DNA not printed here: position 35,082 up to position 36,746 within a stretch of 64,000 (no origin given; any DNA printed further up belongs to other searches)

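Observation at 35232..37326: Translationally coupled PD-(D/E)XK nuclease + TPR protein (+ short CxxC ORF): candidate uncharacterised defence module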

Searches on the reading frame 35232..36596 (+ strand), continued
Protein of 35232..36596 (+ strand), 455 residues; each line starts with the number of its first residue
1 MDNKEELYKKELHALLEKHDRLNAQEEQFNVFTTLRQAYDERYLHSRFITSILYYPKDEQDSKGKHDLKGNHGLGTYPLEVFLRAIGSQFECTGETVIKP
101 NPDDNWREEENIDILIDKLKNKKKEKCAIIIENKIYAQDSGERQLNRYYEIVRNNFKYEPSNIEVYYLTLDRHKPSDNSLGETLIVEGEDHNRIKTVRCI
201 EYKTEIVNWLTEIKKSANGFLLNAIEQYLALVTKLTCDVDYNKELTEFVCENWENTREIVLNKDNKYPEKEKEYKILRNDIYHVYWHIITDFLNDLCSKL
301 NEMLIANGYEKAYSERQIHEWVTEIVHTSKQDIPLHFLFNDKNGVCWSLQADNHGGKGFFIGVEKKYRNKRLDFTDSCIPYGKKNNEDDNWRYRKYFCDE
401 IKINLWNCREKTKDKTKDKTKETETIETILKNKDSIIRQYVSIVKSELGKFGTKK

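Call 75: get_annotated_region(hit=H1, flank=6000)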
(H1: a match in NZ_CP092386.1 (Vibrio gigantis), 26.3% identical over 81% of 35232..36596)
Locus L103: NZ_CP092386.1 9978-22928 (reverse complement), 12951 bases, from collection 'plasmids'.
description: Vibrio gigantis strain ACE001 plasmid unnamed, complete sequence
organism: Vibrio gigantis (NCBI taxid 296199)
taxonomy: Bacteria; Pseudomonadota; Gammaproteobacteria; Vibrionales; Vibrionaceae; Vibrio; Vibrio gigantis
host: -; source: Bacterial culture,seawater; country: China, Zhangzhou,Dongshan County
typing (MOB-suite, as given by PLSDB): non-mobilizable; replicon rep_cluster_1317
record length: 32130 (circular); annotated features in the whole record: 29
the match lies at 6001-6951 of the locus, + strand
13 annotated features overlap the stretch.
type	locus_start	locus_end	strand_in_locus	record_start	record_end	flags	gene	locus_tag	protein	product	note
CDS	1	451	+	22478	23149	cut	-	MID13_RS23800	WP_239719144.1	hypothetical protein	-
CDS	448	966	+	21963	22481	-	-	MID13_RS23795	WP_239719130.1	metal-dependent hydrolase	-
CDS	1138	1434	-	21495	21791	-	-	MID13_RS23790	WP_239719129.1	hypothetical protein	-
CDS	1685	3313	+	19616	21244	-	-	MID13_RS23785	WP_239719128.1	hypothetical protein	-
CDS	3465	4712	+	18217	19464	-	-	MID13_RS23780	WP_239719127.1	ParA family protein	-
CDS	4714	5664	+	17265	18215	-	-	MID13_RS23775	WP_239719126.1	ParB family protein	-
CDS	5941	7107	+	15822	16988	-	-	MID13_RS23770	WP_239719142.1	PD-(D/E)XK nuclease family protein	-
CDS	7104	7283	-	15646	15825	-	-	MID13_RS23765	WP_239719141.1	hypothetical protein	-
CDS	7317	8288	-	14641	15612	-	-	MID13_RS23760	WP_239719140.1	LPD25 domain-containing protein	-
CDS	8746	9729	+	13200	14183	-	-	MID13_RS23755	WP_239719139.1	hypothetical protein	-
CDS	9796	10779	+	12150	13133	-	-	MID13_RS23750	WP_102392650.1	type IV toxin-antitoxin system AbiEi family antitoxin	-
CDS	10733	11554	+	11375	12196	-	-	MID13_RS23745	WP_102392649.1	nucleotidyl transferase AbiEii/AbiGii toxin family protein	-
CDS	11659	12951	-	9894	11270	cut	-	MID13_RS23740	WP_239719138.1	N-6 DNA methylase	GO:0006306 - DNA methylation [Evidence IEA]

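Call 79: search_protein_families(library=pfam, alignment_id=A4, max_evalue=0.00001)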
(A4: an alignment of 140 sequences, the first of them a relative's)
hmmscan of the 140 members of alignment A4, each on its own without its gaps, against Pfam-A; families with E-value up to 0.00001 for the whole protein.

A. member 1, L018:4251-5228:+ (326 aa): 2 families
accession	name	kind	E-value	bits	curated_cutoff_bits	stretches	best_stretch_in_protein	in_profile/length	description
PF13280.12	WYL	-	9.9e-15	54.7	21.8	1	138-204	2-68/70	WYL domain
PF25583.1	WCX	-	3.6e-10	40.5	23.9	1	235-318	2-74/76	WCX domain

B. families by the number of members that match (of 140 scanned): 168 families (the first 25 are shown)
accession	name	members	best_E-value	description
PF13280.12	WYL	4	9.9e-15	WYL domain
PF14903.11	WG_beta_rep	3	1.5e-39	WG containing repeat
PF00929.31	RNase_T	3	8.9e-20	Exonuclease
PF25583.1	WCX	3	2.5e-11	WCX domain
PF01012.27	ETF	2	3.1e-41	Electron transfer flavoprotein domain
PF04851.21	ResIII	2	1.9e-38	Type III restriction enzyme, res subunit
PF01816.23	LRV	2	1.9e-31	Leucine rich repeat variant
PF13091.12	PLDc_2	2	4.7e-31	PLD-like domain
PF00270.35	DEAD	2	2.4e-30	DEAD/DEAH box helicase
PF13245.12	AAA_19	2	1.5e-21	AAA domain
PF01637.24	ATPase_2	2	1.9e-18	ATPase domain predominantly from Archaea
PF16473.11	Rv2179c-like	2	3.3e-14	3'-5' exoribonuclease Rv2179c-like domain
PF02661.23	Fic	2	7.1e-12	Fic/DOC family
PF01381.28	HTH_3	2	1.1e-11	Helix-turn-helix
PF00004.35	AAA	2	1.4e-11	ATPase family associated with various cellular activities (AAA)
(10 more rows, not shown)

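Call 80: search_protein_families(library=pfam, alignment_id=A5, max_evalue=0.00001)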
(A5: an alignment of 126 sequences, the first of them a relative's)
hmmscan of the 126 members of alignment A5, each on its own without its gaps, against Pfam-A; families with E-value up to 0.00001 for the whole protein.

A. member 1, L059:4889-5914:+ (342 aa): 2 families
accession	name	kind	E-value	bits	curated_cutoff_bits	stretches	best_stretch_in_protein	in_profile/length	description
PF25583.1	WCX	-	3.5e-09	37.3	23.9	1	261-336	3-75/76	WCX domain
PF13280.12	WYL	-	2e-08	34.6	21.8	1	161-229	2-69/70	WYL domain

B. families by the number of members that match (of 126 scanned): 106 families (the first 25 are shown)
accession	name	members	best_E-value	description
PF13280.12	WYL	7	1.5e-14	WYL domain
PF25583.1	WCX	5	2.7e-13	WCX domain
PF02384.22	N6_Mtase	3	1.4e-112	N-6 DNA Methylase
PF12008.13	EcoR124_C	3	2.6e-69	Type I restriction and modification enzyme - subunit R C terminal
PF01420.25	Methylase_S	3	3.7e-44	Type I restriction modification DNA specificity domain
PF12161.14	HsdM_N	3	3.9e-22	HsdM N-terminal domain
PF13304.12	AAA_21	3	8.2e-15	AAA domain, putative AbiEii toxin, Type IV TA system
PF07669.17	Eco57I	3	2.8e-06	Eco57I restriction-modification methylase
PF06434.19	Aconitase_2_N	2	3.6e-91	Aconitate hydratase 2 N-terminus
PF11791.14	Aconitase_B_N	2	1.2e-68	Aconitate B N-terminal domain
PF18766.7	SWI2_SNF2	2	7.4e-62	SWI2/SNF2 ATPase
PF22679.2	T1R_D3-like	2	4.3e-59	Type I restriction enzyme subunit R domain 3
PF04313.20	HSDR_N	2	2.1e-42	Type I restriction enzyme R protein N terminus (HSDR_N)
PF00330.25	Aconitase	2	1.2e-40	Aconitase family (aconitate hydratase)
PF04851.21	ResIII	2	7.7e-40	Type III restriction enzyme, res subunit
PF14281.12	PDDEXK_4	2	4.3e-27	PD-(D/E)XK nuclease superfamily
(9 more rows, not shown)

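Call 81: search_solved_structures(query=L002:9062-9979:+, max_evalue=0.01)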
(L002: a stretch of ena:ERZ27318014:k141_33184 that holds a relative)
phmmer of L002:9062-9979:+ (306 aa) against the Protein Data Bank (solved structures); distinct sequences matched with E-value up to 0.01: 3.
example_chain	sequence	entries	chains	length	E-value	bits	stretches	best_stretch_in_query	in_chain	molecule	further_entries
6sj9_A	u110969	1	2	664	8.7e-05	25.1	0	115-202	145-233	Proteasome accessory factor B/C (PafBC)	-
7u02_B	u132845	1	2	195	0.0067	18.9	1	121-297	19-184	WYL domain-containing protein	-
7tzv_A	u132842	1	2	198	0.007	18.8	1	121-296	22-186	WYL domain-containing protein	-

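Call 106: find_related_loci(query=A1, collection=viral_contigs, flank=5000)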
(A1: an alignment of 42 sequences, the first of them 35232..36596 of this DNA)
Query A1 (455 aa) in viral_contigs; peptide patterns used: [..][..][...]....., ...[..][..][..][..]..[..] (x = any residue, [..] = any of these).
173 stretches matched a pattern; 20 encode a relative of the query (tblastn E <= 1e-3); 20 distinct loci.
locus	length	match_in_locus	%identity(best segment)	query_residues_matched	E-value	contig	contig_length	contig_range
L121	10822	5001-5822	28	28-343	1e-18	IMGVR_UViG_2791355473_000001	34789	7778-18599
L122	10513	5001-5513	31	29-238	1e-15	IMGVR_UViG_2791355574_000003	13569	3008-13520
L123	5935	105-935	29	19-333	3e-11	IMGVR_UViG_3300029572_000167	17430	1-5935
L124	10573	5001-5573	29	29-239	5e-11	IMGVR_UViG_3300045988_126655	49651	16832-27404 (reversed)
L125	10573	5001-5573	29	29-239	6e-11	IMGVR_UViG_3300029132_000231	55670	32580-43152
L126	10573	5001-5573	29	29-239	5e-11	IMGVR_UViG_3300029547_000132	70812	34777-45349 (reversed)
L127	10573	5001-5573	29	29-239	5e-11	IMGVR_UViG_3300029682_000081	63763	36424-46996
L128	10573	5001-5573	29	29-239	8e-11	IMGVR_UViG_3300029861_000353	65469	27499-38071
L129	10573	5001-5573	29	29-239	2e-10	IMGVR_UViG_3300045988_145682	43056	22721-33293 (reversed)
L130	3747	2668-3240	29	29-239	1e-10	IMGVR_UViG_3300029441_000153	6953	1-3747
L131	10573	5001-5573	29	29-239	2e-10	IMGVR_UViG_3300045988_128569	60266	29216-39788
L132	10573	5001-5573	29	29-239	2e-10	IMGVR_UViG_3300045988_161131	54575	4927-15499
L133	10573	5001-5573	29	29-239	2e-10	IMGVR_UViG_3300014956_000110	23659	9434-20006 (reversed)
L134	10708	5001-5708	31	28-279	1e-9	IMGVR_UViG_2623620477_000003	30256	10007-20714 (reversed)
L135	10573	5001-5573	29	29-239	5e-11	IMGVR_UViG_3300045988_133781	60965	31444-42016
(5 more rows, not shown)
